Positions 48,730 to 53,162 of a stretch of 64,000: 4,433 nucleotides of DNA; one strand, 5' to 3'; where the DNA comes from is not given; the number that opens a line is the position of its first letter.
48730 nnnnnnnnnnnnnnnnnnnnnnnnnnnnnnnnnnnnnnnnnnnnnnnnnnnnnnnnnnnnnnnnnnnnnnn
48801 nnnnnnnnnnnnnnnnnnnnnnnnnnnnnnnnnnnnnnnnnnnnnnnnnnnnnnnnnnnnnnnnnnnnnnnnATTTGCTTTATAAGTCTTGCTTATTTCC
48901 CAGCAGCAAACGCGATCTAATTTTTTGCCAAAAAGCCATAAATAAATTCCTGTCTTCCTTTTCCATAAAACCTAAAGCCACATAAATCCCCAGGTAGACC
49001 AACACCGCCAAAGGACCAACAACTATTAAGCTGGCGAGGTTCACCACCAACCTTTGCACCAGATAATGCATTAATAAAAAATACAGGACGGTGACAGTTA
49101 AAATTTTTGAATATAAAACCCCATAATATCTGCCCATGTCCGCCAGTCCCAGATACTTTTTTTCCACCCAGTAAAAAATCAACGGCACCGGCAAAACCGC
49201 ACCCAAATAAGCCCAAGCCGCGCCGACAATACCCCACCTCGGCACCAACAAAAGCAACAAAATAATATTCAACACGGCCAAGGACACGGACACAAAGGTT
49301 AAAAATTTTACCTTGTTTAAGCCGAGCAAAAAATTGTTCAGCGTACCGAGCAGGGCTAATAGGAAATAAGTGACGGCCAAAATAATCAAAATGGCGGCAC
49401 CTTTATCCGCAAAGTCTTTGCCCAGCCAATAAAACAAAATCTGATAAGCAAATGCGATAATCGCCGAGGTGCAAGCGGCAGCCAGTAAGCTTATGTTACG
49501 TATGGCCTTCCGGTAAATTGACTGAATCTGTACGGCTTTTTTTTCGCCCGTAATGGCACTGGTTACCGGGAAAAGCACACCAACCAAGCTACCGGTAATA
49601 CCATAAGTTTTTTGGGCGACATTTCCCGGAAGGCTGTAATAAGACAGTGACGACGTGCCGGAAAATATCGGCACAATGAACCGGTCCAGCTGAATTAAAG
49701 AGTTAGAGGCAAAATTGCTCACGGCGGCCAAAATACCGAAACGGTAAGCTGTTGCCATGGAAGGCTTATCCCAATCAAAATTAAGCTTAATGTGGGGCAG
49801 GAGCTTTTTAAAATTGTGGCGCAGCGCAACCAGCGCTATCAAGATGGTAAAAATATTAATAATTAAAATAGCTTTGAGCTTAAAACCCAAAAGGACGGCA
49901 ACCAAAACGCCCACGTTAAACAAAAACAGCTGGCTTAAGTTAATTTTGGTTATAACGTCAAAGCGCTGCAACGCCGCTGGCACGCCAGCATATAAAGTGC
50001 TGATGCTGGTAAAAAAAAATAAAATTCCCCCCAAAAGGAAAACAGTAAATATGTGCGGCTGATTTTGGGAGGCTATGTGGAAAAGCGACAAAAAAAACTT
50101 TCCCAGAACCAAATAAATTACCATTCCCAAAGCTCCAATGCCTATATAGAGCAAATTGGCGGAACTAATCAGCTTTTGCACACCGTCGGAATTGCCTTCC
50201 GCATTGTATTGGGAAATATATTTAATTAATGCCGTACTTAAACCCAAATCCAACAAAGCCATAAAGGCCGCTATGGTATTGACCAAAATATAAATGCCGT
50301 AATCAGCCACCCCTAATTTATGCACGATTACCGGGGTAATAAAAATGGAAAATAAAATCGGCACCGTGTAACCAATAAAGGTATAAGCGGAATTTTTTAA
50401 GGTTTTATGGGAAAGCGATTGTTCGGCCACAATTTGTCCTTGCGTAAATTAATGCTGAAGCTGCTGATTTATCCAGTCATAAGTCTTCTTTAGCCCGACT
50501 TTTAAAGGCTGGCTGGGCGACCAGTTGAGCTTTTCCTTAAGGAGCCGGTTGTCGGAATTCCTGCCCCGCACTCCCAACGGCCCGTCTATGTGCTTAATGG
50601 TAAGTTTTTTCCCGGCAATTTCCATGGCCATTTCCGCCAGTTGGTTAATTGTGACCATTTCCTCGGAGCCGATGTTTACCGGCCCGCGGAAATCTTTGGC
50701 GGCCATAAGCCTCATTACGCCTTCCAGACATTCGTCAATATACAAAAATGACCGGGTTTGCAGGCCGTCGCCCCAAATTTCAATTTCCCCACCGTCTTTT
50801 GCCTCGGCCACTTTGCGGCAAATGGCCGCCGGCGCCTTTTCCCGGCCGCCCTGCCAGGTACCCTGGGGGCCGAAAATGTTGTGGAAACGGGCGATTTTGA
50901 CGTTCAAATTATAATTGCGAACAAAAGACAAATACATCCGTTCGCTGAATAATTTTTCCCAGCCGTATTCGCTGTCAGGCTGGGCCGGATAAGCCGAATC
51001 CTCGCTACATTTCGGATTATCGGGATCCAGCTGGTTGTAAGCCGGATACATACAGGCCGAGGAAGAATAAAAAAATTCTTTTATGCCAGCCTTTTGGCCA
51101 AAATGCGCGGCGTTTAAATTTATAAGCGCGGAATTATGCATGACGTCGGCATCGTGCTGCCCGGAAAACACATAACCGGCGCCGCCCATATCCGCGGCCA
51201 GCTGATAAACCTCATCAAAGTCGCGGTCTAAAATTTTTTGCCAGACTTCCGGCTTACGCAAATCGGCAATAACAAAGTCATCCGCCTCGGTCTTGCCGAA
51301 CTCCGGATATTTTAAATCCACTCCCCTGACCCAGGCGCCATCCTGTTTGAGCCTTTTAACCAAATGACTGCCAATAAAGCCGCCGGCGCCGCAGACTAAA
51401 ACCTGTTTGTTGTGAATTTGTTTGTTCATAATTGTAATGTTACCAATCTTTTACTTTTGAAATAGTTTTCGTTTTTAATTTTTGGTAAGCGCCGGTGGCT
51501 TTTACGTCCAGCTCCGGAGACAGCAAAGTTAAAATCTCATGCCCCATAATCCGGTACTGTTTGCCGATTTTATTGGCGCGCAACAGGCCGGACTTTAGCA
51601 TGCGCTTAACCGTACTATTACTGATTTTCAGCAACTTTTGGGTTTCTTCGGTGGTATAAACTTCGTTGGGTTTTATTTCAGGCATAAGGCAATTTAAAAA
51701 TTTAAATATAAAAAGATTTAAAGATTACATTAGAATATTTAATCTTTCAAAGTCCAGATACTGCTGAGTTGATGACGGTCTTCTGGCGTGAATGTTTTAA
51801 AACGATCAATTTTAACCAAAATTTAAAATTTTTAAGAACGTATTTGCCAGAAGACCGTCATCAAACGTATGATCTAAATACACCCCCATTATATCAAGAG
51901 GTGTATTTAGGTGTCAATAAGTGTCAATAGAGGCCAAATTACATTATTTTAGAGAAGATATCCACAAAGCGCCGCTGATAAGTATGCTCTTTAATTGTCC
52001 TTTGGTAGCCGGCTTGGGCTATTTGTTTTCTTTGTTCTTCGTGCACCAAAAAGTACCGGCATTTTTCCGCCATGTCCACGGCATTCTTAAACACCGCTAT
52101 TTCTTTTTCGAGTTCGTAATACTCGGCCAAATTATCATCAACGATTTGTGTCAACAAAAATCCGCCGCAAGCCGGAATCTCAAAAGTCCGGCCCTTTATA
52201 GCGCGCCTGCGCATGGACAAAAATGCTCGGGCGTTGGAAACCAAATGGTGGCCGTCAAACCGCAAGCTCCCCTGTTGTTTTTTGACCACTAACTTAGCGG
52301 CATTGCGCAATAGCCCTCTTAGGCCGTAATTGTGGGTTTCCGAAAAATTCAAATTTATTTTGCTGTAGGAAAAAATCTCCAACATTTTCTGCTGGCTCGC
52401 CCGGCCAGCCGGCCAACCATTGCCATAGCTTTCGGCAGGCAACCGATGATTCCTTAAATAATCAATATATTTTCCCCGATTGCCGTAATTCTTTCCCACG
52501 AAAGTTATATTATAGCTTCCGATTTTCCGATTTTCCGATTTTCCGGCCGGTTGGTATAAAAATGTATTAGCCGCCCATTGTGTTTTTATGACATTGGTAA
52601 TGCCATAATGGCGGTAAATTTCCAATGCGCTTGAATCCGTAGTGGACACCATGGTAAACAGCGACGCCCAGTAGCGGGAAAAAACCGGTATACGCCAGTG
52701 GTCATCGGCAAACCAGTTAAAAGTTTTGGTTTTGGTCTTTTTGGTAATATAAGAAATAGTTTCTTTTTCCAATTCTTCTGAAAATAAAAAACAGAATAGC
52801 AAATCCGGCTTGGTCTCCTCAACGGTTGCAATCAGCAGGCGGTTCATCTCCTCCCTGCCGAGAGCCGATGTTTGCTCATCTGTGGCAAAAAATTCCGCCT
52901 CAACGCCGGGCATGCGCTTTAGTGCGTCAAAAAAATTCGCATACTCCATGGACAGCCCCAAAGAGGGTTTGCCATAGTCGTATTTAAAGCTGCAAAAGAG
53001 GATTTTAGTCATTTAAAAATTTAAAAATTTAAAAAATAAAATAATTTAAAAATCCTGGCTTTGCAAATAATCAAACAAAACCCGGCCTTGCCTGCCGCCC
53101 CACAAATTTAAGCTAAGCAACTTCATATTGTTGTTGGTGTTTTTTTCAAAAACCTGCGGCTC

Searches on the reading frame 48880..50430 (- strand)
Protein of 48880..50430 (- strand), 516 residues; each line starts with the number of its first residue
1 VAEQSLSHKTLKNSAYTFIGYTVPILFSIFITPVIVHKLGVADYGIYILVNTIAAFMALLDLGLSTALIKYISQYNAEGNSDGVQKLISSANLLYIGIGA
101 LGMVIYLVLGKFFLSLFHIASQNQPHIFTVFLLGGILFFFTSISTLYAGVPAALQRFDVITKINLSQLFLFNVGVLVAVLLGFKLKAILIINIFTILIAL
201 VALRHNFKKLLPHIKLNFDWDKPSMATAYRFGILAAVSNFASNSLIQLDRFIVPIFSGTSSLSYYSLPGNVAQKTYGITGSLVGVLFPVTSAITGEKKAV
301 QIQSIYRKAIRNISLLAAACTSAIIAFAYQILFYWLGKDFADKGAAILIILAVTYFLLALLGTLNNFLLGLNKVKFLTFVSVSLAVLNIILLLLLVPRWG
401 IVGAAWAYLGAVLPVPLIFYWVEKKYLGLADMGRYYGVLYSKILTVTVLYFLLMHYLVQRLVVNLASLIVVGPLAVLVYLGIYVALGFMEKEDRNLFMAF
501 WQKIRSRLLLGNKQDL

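Call 32: search_protein_families(library=pfam, max_evalue=0.001, proteins=[window:48880-50430:-])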
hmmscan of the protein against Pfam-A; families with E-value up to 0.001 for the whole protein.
window:48880-50430:- (516 aa): 4 families
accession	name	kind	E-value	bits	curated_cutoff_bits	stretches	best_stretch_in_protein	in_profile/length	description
PF13440.11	Polysacc_synt_3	-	1.7e-16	60.8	23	1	39-340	6-288/293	Polysaccharide biosynthesis protein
PF01943.22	Polysacc_synt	-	1.3e-11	44.9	28.2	1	11-292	2-272/274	Polysaccharide biosynthesis protein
PF01554.23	MatE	-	1.1e-09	38.7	24.9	2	236-391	3-158/161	MatE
PF03023.19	MurJ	-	4.2e-07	29.4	27.4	1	62-458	31-436/451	Lipid II flippase MurJ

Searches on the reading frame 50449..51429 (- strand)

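Call 32: search_protein_families(library=pfam, max_evalue=0.001, proteins=[window:50449-51429:-])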
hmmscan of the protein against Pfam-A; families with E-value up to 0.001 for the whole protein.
window:50449-51429:- (326 aa): 4 families
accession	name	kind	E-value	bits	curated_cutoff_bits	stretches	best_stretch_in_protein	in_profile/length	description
PF01370.27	Epimerase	-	2.1e-42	145.7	20.9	1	10-254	1-240/240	NAD dependent epimerase/dehydratase family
PF16363.11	GDP_Man_Dehyd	-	9.3e-23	81.6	27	1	11-279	1-273/332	GDP-mannose 4,6 dehydratase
PF01073.25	3Beta_HSD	-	5.8e-05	22.7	22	1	11-168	1-159/280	3-beta hydroxysteroid dehydrogenase/isomerase family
PF05368.20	NmrA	-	0.00017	21.8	27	0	7-137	2-120/298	NmrA-like family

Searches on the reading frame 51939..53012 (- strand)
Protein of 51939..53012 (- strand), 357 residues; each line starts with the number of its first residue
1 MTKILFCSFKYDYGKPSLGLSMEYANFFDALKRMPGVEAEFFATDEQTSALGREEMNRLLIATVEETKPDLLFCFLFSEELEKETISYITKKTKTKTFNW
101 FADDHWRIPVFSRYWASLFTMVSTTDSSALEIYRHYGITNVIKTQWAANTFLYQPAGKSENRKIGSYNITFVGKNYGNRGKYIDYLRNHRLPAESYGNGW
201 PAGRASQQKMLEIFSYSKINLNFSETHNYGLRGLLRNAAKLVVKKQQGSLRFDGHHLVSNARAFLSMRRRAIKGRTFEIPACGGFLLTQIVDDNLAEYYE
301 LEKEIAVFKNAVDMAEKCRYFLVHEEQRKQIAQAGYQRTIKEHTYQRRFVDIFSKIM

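Call 32: search_protein_families(library=pfam, max_evalue=0.001, proteins=[window:51939-53012:-])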
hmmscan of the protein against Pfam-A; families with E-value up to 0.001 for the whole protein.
window:51939-53012:- (357 aa): 1 family
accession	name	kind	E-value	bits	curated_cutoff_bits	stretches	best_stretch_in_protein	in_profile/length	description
PF13524.12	Glyco_trans_1_2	-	2.7e-27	95.9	25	1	256-352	42-142/144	Glycosyl transferase-like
